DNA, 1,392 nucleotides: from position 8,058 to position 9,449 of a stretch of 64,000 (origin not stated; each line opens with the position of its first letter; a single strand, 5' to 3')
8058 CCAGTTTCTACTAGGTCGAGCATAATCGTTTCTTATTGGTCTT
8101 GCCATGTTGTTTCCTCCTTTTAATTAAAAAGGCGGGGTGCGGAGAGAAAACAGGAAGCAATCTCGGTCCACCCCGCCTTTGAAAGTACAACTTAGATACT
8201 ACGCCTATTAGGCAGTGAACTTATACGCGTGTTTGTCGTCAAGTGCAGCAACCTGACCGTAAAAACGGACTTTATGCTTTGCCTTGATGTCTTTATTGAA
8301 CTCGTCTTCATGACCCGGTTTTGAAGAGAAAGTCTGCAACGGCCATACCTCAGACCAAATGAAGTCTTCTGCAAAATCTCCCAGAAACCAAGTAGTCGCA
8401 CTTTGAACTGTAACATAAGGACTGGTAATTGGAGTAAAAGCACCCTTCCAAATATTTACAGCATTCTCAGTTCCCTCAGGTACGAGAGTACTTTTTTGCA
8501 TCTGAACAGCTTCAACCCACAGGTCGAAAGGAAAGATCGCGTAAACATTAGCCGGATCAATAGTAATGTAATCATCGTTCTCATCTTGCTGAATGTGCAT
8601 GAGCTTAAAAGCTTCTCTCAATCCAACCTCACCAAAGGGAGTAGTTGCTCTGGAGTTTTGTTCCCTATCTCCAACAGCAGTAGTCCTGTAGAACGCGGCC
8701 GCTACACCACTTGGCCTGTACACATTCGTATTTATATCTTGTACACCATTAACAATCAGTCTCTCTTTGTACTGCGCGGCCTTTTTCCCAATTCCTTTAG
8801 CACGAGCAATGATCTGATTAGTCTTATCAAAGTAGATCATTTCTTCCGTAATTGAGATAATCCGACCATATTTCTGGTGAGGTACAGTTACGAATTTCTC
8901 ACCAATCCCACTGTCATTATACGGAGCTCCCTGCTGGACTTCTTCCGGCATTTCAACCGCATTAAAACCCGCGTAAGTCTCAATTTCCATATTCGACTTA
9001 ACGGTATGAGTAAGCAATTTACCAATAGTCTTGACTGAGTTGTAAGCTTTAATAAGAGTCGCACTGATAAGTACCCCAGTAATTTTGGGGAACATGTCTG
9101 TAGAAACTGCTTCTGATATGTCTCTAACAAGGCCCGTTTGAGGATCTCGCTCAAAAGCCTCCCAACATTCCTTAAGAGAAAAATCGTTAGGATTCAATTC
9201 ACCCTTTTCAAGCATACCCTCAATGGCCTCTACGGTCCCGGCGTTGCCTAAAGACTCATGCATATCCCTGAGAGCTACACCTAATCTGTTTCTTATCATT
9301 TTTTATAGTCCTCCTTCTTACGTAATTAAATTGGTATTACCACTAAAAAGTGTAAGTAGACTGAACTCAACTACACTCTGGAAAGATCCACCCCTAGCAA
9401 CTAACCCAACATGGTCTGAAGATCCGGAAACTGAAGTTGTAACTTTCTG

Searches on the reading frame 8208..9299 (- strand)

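Call 18: search_protein_families(library=phrogs, proteins=[window:8208-9299:-], max_evalue=0.001)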
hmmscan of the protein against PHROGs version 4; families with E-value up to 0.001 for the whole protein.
window:8208-9299:- (363 aa): 4 families
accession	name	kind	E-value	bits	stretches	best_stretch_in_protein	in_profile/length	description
phrog_133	-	head and packaging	6.7e-16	59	1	66-307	379-612/668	head maturation protease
phrog_4523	-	head and packaging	2.3e-12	47.5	1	61-306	354-586/644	major head and protease protein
phrog_1357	-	head and packaging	7.8e-05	22.8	1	115-195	84-164/356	major head protein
phrog_371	-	head and packaging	0.00088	19.6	0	80-191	18-127/303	major head protein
